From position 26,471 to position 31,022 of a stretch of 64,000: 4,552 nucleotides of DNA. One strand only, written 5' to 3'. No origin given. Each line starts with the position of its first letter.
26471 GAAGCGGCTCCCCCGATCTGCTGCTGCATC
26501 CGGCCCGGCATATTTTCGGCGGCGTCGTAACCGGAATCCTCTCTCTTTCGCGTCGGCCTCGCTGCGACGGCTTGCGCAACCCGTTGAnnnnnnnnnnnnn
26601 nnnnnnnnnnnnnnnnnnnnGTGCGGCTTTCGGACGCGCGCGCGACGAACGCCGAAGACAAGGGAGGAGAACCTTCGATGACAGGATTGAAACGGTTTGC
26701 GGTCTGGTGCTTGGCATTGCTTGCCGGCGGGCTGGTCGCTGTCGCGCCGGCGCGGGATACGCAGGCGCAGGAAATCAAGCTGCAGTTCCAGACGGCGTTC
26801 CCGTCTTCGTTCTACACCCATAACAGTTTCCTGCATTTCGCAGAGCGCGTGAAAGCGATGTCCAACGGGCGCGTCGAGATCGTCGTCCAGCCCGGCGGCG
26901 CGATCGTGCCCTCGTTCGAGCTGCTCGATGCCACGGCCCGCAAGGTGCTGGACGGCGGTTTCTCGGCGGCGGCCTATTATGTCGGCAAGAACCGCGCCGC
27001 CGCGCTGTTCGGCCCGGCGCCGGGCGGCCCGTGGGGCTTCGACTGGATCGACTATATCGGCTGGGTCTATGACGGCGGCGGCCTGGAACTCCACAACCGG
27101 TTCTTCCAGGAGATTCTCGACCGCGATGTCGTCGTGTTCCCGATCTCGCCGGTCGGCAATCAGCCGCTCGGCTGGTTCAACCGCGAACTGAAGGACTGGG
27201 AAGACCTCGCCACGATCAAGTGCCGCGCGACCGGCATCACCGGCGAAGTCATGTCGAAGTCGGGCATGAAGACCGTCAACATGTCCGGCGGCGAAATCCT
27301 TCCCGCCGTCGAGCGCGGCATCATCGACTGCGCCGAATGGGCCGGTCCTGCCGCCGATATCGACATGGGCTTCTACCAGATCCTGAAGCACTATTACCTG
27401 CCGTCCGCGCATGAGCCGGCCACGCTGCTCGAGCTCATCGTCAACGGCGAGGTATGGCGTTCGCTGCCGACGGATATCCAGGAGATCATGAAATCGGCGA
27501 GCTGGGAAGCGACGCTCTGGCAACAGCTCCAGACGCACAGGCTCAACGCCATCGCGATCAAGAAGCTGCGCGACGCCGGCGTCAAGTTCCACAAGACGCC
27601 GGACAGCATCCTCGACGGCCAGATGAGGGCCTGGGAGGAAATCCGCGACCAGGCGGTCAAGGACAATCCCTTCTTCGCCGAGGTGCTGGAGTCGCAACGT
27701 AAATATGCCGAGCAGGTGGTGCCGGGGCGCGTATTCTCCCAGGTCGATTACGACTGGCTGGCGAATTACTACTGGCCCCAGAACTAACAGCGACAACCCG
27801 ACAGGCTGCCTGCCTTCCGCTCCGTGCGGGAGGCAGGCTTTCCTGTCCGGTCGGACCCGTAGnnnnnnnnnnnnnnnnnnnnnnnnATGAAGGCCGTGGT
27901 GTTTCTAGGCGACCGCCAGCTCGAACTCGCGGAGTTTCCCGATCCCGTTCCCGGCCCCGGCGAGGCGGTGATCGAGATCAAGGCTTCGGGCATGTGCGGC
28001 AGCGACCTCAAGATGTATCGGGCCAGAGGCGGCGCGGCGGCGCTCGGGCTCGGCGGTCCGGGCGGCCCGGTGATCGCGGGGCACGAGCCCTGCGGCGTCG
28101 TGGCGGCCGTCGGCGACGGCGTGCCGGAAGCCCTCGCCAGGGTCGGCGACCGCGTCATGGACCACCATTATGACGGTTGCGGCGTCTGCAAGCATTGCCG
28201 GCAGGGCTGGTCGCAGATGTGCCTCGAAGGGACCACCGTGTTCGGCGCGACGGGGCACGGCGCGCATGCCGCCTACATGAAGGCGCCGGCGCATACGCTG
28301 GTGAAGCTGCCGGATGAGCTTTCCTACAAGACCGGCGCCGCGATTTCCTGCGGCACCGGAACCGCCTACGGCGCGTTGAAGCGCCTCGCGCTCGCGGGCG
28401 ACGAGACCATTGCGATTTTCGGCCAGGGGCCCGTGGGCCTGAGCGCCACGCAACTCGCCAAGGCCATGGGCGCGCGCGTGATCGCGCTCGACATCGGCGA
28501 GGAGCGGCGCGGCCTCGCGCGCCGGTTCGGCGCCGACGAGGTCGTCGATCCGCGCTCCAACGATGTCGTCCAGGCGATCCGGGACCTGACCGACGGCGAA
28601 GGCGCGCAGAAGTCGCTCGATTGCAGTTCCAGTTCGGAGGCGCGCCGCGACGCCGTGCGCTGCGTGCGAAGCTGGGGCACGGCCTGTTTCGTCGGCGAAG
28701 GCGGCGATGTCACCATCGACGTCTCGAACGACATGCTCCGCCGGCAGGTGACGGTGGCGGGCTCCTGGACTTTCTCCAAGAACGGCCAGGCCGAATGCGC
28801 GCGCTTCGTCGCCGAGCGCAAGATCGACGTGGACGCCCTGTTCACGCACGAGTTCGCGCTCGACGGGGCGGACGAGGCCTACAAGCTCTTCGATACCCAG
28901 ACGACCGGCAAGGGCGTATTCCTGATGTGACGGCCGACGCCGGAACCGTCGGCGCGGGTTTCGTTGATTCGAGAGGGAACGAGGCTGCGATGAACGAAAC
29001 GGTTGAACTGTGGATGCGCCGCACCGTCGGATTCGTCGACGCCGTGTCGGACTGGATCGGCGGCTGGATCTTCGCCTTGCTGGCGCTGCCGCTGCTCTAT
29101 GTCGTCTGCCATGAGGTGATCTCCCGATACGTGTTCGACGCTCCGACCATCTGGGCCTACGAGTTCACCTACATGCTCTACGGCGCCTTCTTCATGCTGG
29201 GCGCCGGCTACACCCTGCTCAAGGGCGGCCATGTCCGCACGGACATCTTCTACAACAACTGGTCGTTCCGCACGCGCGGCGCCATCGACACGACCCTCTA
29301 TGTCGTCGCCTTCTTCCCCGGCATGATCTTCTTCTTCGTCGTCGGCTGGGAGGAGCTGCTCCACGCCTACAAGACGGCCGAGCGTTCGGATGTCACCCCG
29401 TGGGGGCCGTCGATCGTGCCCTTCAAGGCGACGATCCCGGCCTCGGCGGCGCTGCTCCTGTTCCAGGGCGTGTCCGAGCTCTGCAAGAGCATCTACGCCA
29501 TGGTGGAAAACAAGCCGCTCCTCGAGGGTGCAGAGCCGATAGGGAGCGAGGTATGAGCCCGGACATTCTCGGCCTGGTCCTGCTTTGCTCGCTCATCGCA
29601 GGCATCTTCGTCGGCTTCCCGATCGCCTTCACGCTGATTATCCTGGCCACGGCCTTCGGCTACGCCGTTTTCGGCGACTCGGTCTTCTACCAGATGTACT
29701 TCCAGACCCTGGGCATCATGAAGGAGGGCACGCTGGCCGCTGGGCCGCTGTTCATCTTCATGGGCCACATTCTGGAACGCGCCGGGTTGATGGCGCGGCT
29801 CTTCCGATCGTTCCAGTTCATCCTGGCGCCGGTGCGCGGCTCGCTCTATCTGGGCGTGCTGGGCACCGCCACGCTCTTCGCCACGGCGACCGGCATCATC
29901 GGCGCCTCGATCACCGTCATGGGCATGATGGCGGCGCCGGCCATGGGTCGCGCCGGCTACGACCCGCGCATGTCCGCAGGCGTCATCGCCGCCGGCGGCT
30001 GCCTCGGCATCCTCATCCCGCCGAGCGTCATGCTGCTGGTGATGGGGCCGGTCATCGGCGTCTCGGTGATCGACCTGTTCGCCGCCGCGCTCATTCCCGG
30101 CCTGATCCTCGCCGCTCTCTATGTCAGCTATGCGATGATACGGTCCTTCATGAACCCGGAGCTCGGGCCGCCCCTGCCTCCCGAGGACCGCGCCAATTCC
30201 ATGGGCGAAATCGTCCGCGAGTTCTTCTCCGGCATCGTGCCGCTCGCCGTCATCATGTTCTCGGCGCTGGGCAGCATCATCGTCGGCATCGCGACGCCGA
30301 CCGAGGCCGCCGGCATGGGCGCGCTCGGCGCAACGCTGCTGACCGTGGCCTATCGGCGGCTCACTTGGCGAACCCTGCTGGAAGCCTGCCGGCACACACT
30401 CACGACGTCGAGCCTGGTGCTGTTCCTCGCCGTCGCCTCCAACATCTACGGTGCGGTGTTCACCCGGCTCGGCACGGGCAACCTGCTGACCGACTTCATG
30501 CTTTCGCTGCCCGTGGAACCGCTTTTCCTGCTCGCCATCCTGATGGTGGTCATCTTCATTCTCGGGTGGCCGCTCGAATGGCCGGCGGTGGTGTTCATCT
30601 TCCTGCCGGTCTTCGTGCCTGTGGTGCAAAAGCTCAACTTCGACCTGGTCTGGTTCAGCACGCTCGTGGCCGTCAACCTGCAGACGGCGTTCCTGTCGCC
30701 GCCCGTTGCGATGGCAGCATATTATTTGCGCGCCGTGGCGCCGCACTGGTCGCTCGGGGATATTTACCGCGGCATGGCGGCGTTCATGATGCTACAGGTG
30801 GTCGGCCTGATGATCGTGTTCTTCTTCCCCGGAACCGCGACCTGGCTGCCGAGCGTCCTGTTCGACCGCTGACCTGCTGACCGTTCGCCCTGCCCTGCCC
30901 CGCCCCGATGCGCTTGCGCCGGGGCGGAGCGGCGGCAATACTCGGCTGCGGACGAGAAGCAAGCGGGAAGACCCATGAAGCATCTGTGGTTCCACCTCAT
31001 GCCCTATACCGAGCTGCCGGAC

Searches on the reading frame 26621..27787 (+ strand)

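Call 64: search_protein_families(library=padloc, proteins=[window:26621-27787:+], max_evalue=0.0001)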
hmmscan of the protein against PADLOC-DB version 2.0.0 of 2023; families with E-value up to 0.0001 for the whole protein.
window:26621-27787:+ (388 aa): 0 families

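Call 65: search_protein_families(library=pfam, proteins=[window:26621-27787:+], max_evalue=0.0001)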
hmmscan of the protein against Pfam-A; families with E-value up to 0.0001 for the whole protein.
window:26621-27787:+ (388 aa): 1 family
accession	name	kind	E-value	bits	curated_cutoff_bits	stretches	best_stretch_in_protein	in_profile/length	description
PF03480.18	DctP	-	5.8e-33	114.9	23.4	1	60-338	5-275/286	Bacterial extracellular solute-binding protein, family 7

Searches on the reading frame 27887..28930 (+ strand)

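Call 64: search_protein_families(library=padloc, proteins=[window:27887-28930:+], max_evalue=0.0001)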
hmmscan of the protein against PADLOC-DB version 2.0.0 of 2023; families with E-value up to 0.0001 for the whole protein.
window:27887-28930:+ (347 aa): 0 families

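Call 65: search_protein_families(library=pfam, proteins=[window:27887-28930:+], max_evalue=0.0001)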
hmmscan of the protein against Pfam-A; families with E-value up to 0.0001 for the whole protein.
window:27887-28930:+ (347 aa): 4 families
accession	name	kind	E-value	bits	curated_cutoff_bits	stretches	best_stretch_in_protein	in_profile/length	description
PF00107.32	ADH_zinc_N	-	2.9e-30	105.3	31.8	1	182-302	1-121/129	Zinc-binding dehydrogenase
PF08240.17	ADH_N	-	1.3e-23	83.7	23.5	1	23-143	1-104/104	Alcohol dehydrogenase GroES-like domain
PF13602.12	ADH_zinc_N_2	-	2.5e-07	32.1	27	1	214-342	1-131/134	Zinc-binding dehydrogenase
PF01262.27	AlaDh_PNT_C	-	5.7e-05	23.1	23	1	156-219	15-78/214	Alanine dehydrogenase/PNT, C-terminal domain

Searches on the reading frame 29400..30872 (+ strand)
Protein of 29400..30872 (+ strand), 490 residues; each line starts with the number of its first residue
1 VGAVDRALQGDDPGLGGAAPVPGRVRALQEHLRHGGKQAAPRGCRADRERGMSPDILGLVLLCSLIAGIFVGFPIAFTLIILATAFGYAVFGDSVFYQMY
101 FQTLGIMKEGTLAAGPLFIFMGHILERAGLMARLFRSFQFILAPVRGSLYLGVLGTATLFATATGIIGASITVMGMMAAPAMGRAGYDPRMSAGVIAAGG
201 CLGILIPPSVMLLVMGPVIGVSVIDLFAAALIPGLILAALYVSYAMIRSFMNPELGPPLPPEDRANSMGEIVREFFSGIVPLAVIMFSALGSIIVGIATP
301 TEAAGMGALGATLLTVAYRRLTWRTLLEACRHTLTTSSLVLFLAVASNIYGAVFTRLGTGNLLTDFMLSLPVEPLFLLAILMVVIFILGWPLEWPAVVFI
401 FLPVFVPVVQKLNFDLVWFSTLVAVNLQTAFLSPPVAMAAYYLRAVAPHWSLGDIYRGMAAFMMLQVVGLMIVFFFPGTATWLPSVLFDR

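Call 64: search_protein_families(library=padloc, proteins=[window:29400-30872:+], max_evalue=0.0001)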
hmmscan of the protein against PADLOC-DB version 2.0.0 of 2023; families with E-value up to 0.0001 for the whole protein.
window:29400-30872:+ (490 aa): 0 families

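Call 65: search_protein_families(library=pfam, proteins=[window:29400-30872:+], max_evalue=0.0001)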
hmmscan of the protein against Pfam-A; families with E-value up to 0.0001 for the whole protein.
window:29400-30872:+ (490 aa): 1 family
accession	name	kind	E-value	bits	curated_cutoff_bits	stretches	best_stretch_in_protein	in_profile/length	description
PF06808.19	DctM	-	4.5e-69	233.7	23.8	1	62-478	1-412/413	Tripartite ATP-independent periplasmic transporter, DctM component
